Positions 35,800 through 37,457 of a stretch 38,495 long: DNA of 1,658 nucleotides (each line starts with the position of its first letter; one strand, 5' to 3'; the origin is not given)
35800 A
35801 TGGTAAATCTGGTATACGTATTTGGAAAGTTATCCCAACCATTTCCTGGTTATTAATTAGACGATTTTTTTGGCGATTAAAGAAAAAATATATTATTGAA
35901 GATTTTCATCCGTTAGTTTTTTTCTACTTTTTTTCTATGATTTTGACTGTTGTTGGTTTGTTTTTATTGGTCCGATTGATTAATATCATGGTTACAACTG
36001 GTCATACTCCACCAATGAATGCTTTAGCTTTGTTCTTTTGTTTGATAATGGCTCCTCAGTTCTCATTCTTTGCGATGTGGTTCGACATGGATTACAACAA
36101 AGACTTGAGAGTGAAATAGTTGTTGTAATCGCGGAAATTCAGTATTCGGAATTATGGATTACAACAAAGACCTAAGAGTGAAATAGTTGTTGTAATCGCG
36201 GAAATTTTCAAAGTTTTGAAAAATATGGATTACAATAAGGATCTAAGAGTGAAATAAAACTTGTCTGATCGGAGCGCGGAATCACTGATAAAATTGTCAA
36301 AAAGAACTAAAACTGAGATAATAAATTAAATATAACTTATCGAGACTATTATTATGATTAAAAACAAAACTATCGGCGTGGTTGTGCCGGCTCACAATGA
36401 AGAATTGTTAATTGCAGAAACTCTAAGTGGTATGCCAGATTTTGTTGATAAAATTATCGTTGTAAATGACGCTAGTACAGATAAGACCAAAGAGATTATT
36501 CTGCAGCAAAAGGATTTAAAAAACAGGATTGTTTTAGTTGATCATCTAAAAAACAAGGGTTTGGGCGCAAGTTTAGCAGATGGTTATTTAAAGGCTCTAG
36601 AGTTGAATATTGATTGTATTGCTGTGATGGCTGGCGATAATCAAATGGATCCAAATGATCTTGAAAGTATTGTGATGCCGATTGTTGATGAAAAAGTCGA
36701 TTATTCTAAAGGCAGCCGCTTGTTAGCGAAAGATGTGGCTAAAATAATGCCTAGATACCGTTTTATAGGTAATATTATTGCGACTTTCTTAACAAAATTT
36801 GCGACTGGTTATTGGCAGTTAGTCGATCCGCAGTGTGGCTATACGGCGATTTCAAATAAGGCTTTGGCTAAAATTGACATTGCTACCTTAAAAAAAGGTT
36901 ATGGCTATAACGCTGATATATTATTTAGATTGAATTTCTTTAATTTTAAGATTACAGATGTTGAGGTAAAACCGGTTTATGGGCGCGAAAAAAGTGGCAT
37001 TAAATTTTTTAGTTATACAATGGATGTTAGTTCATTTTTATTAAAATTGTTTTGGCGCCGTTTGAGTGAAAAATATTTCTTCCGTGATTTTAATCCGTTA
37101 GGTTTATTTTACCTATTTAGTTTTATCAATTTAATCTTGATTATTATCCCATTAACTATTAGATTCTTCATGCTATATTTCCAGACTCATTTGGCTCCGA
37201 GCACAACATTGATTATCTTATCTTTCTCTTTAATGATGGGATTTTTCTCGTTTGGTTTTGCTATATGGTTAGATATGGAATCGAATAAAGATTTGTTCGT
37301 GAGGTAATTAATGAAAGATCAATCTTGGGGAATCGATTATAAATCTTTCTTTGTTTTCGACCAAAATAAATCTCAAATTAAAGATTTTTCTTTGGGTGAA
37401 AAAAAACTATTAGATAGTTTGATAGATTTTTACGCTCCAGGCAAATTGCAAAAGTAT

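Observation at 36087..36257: Three tandem copies of a gene's last 10 codons, differing only synonymously, each in a hairpin unit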

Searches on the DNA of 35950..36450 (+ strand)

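Call 39: search_rna_families(source=window, start=35950, end=36450, threshold=evalue, max_evalue=10)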
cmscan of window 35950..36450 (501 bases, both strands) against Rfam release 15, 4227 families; matches with E-value up to 10: 1.
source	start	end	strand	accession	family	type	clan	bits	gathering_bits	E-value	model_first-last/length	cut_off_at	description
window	36347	36402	+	RF00218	SNORD46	Gene; snRNA; snoRNA; CD-box;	CL00061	16.3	40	1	1-104/104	no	Small nucleolar RNA SNORD46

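Call 71: build_rna_model(alignment_id=A1, structure=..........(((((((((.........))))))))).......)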
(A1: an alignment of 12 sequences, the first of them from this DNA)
Model R1 built from alignment A1 (12 sequences, 44 columns); structure: as given.
model positions 33; base pairs 7; branch points 0; effective number of sequences 12; information 1.032 bits per position. Calibrated on 0.2 Mb of random sequence (short: E-values are rough).
structure used (alignment columns):
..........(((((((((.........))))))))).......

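Call 73: search_with_rna_model(model_id=R1, sources=[window, L001, L002, L003, L004, L005, L006, L007, L008, L009, L010, L011, L012, L013, L014, L015, L016, L017, L018, L019, L020, L021, L022, L023, L024, L025, L026, L027, L028, L029, L030, L031, L032, L033, L034, L035, L036, L037, L038, L039, L040, L041, L042, L043, L044, L045, L046, L047, L048, L049, L050, L051, L052, L053, L054, L055, L056, L057, L058, L059, L060, L061, L062, L063, L064, L065, L066, L067, L068, L069, L070, L071, L072, L073, L074, L075, L076, L077, L078, L079, L080, L089, L090, L092, L093, L094, L095, L096, L098, L100, L102, L103, L104], max_evalue=5)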
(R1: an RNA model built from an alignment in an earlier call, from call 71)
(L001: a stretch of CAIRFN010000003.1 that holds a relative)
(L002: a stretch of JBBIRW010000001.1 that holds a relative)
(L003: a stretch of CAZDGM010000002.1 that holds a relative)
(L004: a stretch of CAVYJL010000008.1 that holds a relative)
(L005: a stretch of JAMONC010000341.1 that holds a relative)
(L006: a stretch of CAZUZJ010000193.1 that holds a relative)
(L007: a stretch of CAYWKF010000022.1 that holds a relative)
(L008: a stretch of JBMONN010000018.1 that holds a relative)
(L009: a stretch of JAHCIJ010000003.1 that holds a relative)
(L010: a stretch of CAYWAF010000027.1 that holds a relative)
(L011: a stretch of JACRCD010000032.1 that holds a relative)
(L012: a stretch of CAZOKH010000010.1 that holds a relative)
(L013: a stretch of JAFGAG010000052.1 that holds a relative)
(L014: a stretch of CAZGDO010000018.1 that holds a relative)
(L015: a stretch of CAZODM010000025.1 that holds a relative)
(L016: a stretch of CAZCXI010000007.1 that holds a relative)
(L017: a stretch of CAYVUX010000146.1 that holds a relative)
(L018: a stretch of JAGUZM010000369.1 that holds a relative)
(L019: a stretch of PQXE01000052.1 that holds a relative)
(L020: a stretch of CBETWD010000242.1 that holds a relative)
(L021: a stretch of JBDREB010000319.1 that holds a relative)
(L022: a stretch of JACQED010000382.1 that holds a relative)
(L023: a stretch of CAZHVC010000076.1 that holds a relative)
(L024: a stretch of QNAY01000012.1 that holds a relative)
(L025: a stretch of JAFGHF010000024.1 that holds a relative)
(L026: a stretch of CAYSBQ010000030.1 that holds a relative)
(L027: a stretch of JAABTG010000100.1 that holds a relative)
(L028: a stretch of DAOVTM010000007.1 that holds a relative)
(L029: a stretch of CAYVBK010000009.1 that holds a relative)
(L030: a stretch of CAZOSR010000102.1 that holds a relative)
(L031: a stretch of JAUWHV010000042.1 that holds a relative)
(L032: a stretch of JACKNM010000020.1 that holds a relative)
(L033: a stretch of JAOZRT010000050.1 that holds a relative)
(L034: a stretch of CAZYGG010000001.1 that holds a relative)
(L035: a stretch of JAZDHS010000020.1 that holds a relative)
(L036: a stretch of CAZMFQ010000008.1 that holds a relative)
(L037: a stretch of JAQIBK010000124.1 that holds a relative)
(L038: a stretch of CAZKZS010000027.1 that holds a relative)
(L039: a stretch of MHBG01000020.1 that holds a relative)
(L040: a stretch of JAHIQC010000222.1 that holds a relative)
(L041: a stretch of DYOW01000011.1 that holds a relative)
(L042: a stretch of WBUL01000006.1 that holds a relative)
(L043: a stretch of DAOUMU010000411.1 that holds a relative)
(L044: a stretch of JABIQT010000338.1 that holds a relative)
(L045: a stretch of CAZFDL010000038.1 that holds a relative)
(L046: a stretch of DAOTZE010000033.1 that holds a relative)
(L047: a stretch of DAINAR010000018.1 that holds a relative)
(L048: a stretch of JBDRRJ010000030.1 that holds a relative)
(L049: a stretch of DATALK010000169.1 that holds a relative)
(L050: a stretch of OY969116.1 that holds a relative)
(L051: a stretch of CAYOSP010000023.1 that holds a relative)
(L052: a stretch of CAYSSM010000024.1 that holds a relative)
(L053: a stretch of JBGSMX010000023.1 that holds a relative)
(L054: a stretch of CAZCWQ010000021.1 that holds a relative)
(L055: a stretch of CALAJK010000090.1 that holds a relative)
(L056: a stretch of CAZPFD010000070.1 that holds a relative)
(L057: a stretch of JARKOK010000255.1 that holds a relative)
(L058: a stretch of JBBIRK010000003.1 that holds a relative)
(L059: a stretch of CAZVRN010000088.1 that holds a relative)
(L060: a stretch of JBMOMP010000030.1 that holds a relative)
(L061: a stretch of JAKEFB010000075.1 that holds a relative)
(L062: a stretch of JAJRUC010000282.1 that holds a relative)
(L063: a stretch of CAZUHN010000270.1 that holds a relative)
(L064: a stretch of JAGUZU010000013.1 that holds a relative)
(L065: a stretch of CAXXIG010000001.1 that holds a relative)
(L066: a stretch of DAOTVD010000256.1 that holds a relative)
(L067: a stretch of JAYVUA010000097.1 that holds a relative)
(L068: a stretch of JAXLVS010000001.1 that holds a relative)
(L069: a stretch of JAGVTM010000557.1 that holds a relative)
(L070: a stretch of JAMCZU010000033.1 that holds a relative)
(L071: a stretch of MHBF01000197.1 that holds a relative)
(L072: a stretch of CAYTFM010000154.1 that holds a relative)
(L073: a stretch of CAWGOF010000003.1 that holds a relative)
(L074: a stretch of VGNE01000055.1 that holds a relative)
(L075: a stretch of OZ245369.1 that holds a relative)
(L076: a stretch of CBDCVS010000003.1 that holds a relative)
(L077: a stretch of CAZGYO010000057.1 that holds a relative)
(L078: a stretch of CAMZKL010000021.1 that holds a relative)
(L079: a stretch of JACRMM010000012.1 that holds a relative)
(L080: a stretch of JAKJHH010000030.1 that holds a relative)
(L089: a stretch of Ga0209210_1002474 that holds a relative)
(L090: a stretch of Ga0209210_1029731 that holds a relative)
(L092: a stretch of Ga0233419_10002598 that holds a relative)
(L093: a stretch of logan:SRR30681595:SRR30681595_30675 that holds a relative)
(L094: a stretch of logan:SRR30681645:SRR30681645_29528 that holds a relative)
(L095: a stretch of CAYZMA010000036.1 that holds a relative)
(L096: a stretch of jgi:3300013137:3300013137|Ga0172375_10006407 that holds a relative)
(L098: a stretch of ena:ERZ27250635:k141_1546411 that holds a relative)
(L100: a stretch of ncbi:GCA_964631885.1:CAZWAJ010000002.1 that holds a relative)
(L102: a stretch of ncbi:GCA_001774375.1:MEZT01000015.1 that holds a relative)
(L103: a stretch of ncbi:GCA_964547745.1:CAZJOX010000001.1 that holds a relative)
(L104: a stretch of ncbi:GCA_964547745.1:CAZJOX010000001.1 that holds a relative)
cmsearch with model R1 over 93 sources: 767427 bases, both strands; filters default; matches with E-value up to 5: 26.
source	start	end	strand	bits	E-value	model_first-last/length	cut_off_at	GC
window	36126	36158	+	42.8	3.3e-05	1-33/33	no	0.36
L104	8816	8848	+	42.8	3.3e-05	1-33/33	no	0.36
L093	1983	2015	+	41.3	6.5e-05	1-33/33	no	0.36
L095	579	611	-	39.7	0.00013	1-33/33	no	0.3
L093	1853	1885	+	38.4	0.00024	1-33/33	no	0.3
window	36193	36229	+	37.6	0.00035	1-33/33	no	0.27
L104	8883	8919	+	37.6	0.00035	1-33/33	no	0.27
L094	4034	4066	+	37.5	0.00037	1-33/33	no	0.45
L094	3967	3999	+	37.4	0.00039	1-33/33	no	0.36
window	19233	19268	+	33.5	0.0023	1-33/33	no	0.31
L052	2178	2207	+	32.9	0.0029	1-33/33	no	0.3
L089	5148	5177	-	32.9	0.0029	1-33/33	no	0.3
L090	1878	1908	+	32.2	0.004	1-33/33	no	0.32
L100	3961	3991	+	32.2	0.004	1-33/33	no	0.32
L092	2071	2112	-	31.6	0.0053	1-33/33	no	0.5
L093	1910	1946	+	29.7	0.012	1-33/33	no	0.3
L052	2240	2270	+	29.1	0.016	1-33/33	no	0.35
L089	5085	5115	-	29.1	0.016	1-33/33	no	0.35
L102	2934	2964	-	27.1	0.04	1-33/33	no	0.42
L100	244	275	+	24.7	0.12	1-33/33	no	0.25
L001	5014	5047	+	20.9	0.67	1-33/33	no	0.29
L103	9650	9682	+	18.9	1.6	1-33/33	no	0.3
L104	2659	2694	+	18.3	2.1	1-33/33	no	0.31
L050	2390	2429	-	18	2.4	1-33/33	no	0.22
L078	3979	4000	-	17.5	3.1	11-32/33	no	0.05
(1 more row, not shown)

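Call 81: search_with_rna_model(model_id=R1, sources=[L106, L107, L108, L113, L115, L118, L119, L120, L122, L123, L124, L129, L132, L138], max_evalue=1)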
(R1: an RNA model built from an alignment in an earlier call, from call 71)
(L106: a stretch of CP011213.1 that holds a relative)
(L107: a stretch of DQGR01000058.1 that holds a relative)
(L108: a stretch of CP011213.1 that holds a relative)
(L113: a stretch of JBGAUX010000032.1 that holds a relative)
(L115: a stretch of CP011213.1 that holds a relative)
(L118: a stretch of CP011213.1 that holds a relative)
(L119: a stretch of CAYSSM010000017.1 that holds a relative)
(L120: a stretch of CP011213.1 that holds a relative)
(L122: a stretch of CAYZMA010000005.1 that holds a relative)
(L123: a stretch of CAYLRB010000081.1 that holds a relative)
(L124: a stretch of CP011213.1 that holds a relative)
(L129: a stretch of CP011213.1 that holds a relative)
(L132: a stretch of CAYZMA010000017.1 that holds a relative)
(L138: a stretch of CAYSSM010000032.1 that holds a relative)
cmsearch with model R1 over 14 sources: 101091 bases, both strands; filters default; matches with E-value up to 1: 33.
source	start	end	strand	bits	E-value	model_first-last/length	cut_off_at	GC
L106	1483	1515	-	41.1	9.5e-06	1-33/33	no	0.3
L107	3796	3828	+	36.5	7.5e-05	1-33/33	no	0.36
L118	3272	3307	+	35.7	0.00011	1-33/33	no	0.22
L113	4935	4968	+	35.5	0.00012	1-33/33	no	0.26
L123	1355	1388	-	35.5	0.00012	1-33/33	no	0.26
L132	6271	6305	-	35.1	0.00014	1-33/33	no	0.26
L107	3752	3784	+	34.6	0.00018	1-33/33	no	0.36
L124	7952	7985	-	34.6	0.00018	1-33/33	no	0.32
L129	3080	3109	+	34.5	0.00018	1-33/33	no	0.33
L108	7416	7450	+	34.5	0.00019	1-33/33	no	0.26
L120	2794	2826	-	34.2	0.00021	1-33/33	no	0.33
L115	5704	5742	+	34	0.00023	1-33/33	no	0.26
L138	4367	4411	-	33.4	0.0003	1-33/33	no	0.22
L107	3840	3873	+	33.2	0.00033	1-33/33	no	0.38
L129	1430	1466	+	31.4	0.00075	1-33/33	no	0.3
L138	4327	4357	-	30.7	0.001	1-33/33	no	0.23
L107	1038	1068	+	30.5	0.0011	1-33/33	no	0.39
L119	4155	4187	+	30.1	0.0013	1-33/33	no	0.33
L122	5741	5772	-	30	0.0014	1-33/33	no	0.25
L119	4199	4246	+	29.1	0.0021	1-33/33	no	0.33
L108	989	1026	+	28.6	0.0026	1-33/33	no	0.34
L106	1444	1472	-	28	0.0035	1-33/33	no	0.34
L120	7727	7758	+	25.2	0.013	1-33/33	no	0.25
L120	7772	7803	+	25.2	0.013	1-33/33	no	0.25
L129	1388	1419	+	23.6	0.026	1-33/33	no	0.34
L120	3342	3375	+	23.4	0.028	1-33/33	no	0.35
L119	4082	4112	+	23.1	0.032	1-33/33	no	0.39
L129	187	215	-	21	0.081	1-33/33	no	0.45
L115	7099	7127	+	19.8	0.14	1-33/33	no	0.34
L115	7142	7170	+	18.9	0.21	1-33/33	no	0.31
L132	6091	6144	-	18.6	0.24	1-33/33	no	0.5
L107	1661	1690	+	17.5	0.41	1-33/33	no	0.37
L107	7135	7168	+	16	0.79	1-33/33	no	0.26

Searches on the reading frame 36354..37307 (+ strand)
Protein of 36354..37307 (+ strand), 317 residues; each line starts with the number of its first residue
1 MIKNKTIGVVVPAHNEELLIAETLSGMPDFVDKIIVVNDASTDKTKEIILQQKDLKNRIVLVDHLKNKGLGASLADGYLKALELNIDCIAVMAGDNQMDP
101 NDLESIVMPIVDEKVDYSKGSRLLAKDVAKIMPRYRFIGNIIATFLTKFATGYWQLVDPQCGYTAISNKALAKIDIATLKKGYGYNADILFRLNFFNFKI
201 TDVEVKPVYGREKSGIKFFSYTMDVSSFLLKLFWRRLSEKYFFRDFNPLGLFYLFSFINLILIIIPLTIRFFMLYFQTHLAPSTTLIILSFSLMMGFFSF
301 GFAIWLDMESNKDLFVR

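Call 9: search_protein_families(library=pfam, proteins=[window:36354-37307:+])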
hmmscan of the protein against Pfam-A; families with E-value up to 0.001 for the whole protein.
window:36354-37307:+ (317 aa): 1 family
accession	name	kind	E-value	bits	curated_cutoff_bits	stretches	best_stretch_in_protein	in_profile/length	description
PF00535.33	Glycos_transf_2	-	9e-20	71.7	23.3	1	9-173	2-166/168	Glycosyl transferase family 2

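Call 88: search_protein_families(library=ncbifam, proteins=[window:36354-37307:+], max_evalue=0.00001)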
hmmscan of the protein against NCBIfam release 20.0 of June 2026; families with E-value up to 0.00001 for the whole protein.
window:36354-37307:+ (317 aa): 3 families
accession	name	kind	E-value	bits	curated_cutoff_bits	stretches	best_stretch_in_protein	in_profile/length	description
TIGR04182.1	glyco_TIGR04182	equivalog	3.3e-12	46.4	325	1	7-233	2-215/293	S-layer glycoprotein N-glycosyltransferase AglJ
NF058614.1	PPMAGASynPpgS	equivalog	3.4e-10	39.7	370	1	9-203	4-192/226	polyprenyl-phospho-N-acetylgalactosaminyl synthase PpgS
TIGR03937.1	PgaC_IcaA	equivalog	6.8e-10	38.5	422.3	1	4-111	44-151/407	poly-beta-1,6-N-acetyl-D-glucosamine synthase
